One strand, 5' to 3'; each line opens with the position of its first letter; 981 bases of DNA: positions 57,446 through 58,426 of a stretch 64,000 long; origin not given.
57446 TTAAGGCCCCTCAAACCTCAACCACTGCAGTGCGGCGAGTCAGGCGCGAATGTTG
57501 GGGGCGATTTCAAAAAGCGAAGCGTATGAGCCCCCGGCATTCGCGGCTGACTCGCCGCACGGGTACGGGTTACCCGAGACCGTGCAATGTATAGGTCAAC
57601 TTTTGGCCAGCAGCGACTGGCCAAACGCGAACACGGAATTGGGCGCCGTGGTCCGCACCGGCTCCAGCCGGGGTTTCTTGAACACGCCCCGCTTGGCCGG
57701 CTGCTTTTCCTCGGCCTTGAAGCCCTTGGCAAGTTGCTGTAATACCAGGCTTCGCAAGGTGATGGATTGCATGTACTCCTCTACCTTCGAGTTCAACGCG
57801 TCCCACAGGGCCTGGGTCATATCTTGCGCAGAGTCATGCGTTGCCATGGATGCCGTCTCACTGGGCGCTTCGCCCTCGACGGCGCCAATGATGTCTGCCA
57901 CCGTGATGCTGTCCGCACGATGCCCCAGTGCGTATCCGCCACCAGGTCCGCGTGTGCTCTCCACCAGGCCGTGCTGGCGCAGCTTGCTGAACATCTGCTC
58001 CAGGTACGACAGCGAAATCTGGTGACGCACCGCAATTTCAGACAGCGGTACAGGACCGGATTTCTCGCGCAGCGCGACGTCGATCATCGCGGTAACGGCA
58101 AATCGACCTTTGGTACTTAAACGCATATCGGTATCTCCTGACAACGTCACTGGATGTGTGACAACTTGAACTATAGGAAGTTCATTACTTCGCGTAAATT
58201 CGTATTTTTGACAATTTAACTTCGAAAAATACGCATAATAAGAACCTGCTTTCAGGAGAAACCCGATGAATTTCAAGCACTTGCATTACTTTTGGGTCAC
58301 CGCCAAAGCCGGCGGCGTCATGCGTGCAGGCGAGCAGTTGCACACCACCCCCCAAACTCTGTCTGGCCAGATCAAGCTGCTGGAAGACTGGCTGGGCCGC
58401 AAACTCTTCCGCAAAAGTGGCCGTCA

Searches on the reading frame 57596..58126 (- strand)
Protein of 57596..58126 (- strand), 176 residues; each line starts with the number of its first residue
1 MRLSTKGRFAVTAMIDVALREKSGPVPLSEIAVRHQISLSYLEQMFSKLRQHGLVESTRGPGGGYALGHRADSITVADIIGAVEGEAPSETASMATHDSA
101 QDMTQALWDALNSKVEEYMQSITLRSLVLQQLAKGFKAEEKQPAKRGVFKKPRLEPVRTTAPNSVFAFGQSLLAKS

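Call 17: find_encoding_contigs(protein=window:57596-58126:-, flank=4000, max_places=8)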
Protein window:57596-58126:- (176 aa): 23 contigs read that carry it; 8 places shown.
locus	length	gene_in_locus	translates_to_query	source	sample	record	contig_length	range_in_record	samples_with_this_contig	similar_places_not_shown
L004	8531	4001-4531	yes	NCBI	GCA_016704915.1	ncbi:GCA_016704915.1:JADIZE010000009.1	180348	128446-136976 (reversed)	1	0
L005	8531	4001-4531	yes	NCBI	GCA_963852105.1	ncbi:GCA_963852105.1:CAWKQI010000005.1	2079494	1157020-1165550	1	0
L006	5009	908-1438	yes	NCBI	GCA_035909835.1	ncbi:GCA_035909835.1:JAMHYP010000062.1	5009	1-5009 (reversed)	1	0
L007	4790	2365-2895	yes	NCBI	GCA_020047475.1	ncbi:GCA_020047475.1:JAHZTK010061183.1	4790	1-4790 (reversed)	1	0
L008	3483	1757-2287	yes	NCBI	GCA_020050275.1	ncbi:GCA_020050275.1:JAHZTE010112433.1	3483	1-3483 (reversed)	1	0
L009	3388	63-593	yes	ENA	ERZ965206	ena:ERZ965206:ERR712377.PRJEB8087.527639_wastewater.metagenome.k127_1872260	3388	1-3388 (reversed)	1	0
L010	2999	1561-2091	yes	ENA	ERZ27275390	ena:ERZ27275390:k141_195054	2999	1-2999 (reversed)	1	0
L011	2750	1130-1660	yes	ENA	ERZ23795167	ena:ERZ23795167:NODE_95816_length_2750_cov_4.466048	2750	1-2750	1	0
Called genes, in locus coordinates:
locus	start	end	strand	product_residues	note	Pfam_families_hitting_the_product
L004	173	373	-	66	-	-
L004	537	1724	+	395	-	PF07690:MFS_1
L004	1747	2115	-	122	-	PF08883:DOPA_dioxygen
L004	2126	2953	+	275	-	PF01479:S4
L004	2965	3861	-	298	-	PF00126:HTH_1, PF03466:LysR_substrate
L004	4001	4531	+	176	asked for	PF02082:Rrf2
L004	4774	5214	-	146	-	PF01909:NTP_transf_2 (weak), PF18765:Polbeta (weak)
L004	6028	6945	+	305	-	PF00291:PALP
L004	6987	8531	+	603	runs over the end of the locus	PF28550:DUF8436, PF01266:DAO (faint), PF21688:FAD-depend_C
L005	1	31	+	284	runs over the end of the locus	PF00753:Lactamase_B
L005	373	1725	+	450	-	PF07690:MFS_1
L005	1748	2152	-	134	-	PF08883:DOPA_dioxygen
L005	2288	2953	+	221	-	-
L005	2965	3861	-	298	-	PF00126:HTH_1, PF03466:LysR_substrate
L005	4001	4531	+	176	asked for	PF02082:Rrf2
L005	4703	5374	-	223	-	PF18728:HEPN_AbiV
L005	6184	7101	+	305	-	PF00291:PALP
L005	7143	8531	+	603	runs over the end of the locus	PF28550:DUF8436, PF01266:DAO (faint), PF21688:FAD-depend_C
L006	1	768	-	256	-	?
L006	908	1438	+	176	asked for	PF02082:Rrf2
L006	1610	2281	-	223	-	PF18728:HEPN_AbiV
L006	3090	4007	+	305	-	PF00291:PALP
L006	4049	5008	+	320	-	?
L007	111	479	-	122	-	PF08883:DOPA_dioxygen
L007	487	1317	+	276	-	PF01479:S4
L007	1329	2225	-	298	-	PF00126:HTH_1, PF03466:LysR_substrate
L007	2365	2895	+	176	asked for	PF02082:Rrf2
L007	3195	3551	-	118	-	PF01909:NTP_transf_2 (weak), PF18765:Polbeta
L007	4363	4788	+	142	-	?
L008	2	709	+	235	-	?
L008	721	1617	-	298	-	PF00126:HTH_1, PF03466:LysR_substrate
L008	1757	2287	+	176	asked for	PF02082:Rrf2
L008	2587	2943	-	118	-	PF01909:NTP_transf_2 (weak), PF18765:Polbeta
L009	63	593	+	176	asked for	PF02082:Rrf2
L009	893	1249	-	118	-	PF01909:NTP_transf_2 (weak), PF18765:Polbeta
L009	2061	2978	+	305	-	PF00291:PALP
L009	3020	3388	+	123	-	?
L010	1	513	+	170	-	?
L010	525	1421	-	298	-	PF00126:HTH_1, PF03466:LysR_substrate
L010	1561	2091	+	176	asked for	PF02082:Rrf2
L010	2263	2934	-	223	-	PF18728:HEPN_AbiV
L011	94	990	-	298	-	PF00126:HTH_1, PF03466:LysR_substrate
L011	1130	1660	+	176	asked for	PF02082:Rrf2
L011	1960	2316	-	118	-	PF01909:NTP_transf_2 (weak), PF18765:Polbeta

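Call 29: search_protein_families(library=pfam, proteins=[L004:4774-5214:-, L007:3195-3551:-], max_evalue=0.01)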
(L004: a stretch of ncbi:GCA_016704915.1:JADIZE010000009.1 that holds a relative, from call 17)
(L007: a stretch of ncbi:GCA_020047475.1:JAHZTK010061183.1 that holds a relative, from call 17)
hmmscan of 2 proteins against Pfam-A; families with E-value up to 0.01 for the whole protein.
L004:4774-5214:- (146 aa): 2 families
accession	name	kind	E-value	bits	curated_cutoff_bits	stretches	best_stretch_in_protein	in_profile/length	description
PF18765.7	Polbeta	-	2.9e-07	31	26.9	1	21-51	10-40/93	Polymerase beta, Nucleotidyltransferase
PF01909.29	NTP_transf_2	-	7e-07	30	21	1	24-53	14-43/93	Nucleotidyltransferase domain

L007:3195-3551:- (118 aa): 2 families
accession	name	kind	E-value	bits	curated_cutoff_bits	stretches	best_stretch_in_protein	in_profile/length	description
PF18765.7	Polbeta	-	2.2e-09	37.8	26.9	1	21-115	10-92/93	Polymerase beta, Nucleotidyltransferase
PF01909.29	NTP_transf_2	-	3.7e-07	30.9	21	1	24-54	14-44/93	Nucleotidyltransferase domain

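Call 81: find_homologous_proteins(query=window:57596-58126:-, max_evalue=1e-40)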
Query window:57596-58126:- (176 aa): 4352 proteins with E <= 1e-40 among 8000 candidates; the best 120 are listed.
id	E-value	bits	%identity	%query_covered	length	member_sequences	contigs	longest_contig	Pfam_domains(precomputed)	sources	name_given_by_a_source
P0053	1.9e-104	364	97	99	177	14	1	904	PF02082.27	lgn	-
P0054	1.7e-92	325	90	99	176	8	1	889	PF02082.27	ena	-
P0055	2.2e-87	309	84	100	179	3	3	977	PF02082.27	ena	-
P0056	2.7e-84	299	82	100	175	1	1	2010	PF02082.27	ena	-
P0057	3.9e-84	298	83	99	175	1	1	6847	PF02082.27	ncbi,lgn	-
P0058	1.4e-82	293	80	99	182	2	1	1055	PF02082.27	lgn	-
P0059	1.0e-81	290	79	100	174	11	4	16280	PF02082.27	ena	-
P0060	3.5e-81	289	78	99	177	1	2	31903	PF02082.27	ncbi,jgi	ncbi:MAG: hypothetical protein RIS34_1706 [Pseudomonadota bacterium]|jgi:Rrf2 family iron-sulfur clu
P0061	1.2e-80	287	77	100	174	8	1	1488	PF02082.27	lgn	-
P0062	1.4e-79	283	79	99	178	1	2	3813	PF02082.27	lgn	-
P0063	1.6e-79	283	78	99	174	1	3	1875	PF02082.27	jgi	jgi:Rrf2 family iron-sulfur cluster assembly transcriptional regulator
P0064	1.2e-78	280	100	77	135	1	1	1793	PF02082.27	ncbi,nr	ncbi:MAG TPA: Rrf2 family transcriptional regulator, partial [Burkholderiaceae bacterium]|nr:Rrf2 fa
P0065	1.3e-78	280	76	99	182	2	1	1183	PF02082.27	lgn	-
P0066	2.6e-78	279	76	99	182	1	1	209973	PF02082.27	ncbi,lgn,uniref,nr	ncbi:MAG: Rrf2 family transcriptional regulator [Rhodoferax sp.]|uniref:Rrf2 family transcriptional 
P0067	2.6e-78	279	76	99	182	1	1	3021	PF02082.27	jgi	-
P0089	1.6e-76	273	76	99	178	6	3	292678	PF02082.27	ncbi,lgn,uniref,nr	ncbi:Rrf2 family transcriptional regulator [Rhodoferax ferrireducens]|uniref:Rrf2 family transcripti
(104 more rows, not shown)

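Call 82: find_encoding_contigs(protein=P0057, flank=3500, max_places=2)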
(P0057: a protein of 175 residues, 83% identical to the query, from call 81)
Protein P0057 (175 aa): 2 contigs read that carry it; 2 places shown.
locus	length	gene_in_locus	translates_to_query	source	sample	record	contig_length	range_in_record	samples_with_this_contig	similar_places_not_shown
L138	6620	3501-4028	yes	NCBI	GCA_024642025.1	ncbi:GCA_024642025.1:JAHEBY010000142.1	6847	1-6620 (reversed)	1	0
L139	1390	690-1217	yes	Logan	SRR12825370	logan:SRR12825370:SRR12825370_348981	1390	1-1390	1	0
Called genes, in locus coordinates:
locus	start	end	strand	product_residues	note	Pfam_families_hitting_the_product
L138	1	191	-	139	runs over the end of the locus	?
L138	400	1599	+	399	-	PF07690:MFS_1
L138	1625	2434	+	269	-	PF01479:S4 (weak)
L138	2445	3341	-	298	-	PF00126:HTH_1, PF03466:LysR_substrate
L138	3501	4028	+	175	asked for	PF02082:Rrf2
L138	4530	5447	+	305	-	PF00291:PALP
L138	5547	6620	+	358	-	?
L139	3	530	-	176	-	?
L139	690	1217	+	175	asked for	PF02082:Rrf2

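Call 83: find_encoding_contigs(protein=P0059, flank=3500, max_places=3)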
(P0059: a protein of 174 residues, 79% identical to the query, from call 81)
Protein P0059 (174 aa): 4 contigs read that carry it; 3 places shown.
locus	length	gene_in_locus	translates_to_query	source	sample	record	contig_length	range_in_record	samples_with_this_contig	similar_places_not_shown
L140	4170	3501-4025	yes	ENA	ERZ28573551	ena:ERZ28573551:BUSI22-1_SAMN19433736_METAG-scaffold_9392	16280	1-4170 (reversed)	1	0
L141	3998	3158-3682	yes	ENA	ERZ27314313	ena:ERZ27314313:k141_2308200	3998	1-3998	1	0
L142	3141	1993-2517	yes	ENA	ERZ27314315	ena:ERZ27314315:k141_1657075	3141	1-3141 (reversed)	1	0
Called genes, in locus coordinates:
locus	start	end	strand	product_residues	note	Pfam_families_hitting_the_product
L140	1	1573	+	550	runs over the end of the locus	PF00293:NUDIX (faint), PF00753:Lactamase_B, PF17778:WHD_BLACT (weak)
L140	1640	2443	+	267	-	PF01479:S4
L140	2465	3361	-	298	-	PF00126:HTH_1, PF03466:LysR_substrate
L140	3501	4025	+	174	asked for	PF02082:Rrf2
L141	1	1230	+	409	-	?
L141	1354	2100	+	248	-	PF01479:S4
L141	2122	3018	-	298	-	PF00126:HTH_1, PF03466:LysR_substrate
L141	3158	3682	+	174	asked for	PF02082:Rrf2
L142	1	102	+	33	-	?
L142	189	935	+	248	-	PF01479:S4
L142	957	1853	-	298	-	PF00126:HTH_1, PF03466:LysR_substrate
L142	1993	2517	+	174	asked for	PF02082:Rrf2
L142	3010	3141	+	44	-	?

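Call 84: find_encoding_contigs(protein=P0089, flank=3500, max_places=2)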
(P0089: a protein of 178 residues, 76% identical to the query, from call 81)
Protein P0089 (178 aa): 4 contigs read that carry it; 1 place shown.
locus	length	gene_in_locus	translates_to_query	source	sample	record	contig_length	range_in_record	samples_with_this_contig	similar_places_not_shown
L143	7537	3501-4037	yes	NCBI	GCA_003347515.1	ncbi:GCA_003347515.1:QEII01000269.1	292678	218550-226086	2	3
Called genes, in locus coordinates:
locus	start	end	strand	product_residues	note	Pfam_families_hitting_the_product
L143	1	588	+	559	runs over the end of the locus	PF00293:NUDIX (weak), PF00753:Lactamase_B, PF17778:WHD_BLACT (faint)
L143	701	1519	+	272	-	PF06167:Peptidase_M90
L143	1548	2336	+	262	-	PF01479:S4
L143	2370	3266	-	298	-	PF00126:HTH_1, PF03466:LysR_substrate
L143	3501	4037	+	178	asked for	PF02082:Rrf2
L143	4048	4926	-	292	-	PF00246:Peptidase_M14, PF24827:AstE_AspA_cat (faint)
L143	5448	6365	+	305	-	PF00291:PALP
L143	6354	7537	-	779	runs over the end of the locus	PF08447:PAS_3, PF00989:PAS, PF13188:PAS_8 (weak), PF08447:PAS_3, PF08448:PAS_4, PF13426:PAS_9, PF00990:GGDEF, PF00563:EAL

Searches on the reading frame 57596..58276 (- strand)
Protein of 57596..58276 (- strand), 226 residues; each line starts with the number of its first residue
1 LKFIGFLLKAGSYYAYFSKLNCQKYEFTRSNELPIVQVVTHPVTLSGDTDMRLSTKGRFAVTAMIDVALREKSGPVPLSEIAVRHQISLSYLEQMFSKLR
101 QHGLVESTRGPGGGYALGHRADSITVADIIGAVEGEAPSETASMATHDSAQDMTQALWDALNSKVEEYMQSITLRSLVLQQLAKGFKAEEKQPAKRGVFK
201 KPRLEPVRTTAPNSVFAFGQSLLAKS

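Call 6: search_protein_families(library=pfam, proteins=[window:57596-58276:-], max_evalue=0.1)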
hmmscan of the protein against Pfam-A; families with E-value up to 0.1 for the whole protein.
window:57596-58276:- (226 aa): 5 families
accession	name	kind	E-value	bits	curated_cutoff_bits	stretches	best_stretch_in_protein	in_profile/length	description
PF02082.26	Rrf2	-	1.7e-33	116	30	1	53-178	1-130/132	Iron-dependent Transcriptional regulator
PF03444.21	HrcA_DNA-bdg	-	0.00017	21.6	21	1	61-117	10-65/79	Winged helix-turn-helix transcription repressor, HrcA DNA-binding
PF02601.20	Exonuc_VII_L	-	0.0075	16.2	35.9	1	116-188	110-180/315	Exonuclease VII, large subunit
PF21789.3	TNP-like_RNaseH_C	-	0.041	14.3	24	1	85-103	1-19/35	TNP-like, RNase H C-terminal domain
PF01047.28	MarR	-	0.045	14.1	24.6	1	73-111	15-53/59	MarR family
